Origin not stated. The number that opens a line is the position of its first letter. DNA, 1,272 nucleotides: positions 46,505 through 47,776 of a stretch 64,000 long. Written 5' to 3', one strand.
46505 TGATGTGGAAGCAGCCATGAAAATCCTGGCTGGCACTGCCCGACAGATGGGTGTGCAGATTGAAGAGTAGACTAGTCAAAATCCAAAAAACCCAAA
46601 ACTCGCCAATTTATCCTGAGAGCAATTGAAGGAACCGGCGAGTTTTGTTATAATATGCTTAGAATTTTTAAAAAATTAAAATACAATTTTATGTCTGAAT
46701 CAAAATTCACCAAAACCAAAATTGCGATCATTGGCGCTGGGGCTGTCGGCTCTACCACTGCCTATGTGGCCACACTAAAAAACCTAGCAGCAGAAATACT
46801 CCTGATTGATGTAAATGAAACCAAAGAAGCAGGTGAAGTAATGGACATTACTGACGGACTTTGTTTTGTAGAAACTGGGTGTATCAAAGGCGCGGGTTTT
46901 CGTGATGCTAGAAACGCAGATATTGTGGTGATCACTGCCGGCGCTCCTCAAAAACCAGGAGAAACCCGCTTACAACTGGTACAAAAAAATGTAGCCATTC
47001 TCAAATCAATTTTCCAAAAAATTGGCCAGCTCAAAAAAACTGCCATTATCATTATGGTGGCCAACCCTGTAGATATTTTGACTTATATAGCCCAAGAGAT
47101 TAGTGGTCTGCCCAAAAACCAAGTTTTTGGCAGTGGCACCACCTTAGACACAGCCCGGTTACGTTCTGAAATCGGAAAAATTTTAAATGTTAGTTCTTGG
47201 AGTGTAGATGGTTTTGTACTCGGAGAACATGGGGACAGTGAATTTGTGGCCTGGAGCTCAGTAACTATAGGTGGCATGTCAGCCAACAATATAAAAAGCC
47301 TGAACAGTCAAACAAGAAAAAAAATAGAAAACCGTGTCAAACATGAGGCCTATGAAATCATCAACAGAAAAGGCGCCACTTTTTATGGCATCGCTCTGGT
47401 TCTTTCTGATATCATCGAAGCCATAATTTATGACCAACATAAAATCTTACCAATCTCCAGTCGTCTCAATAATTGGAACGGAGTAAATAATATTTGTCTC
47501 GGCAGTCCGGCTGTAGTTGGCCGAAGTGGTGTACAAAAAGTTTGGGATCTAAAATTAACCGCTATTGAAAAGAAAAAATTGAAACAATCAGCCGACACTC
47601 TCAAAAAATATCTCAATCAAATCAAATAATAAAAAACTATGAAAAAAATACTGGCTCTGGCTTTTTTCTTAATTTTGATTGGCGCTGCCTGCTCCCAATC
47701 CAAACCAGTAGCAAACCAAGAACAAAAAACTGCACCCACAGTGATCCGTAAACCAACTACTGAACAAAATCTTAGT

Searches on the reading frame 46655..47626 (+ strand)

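Call 68: search_protein_families(library=pfam, proteins=[window:46655-47626:+], max_evalue=0.001)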
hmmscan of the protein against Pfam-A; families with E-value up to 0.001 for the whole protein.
window:46655-47626:+ (324 aa): 3 families
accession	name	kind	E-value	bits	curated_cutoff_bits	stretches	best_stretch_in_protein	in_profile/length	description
PF00056.29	Ldh_1_N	-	1.7e-41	142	27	1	21-159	1-141/141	lactate/malate dehydrogenase, NAD binding domain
PF02866.23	Ldh_1_C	-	1.2e-32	113.7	22.6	1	162-323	1-170/174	lactate/malate dehydrogenase, alpha/beta C-terminal domain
PF03721.20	UDPG_MGDP_dh_N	-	0.00015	21.9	27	0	22-122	2-113/187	UDP-glucose/GDP-mannose dehydrogenase family, NAD binding domain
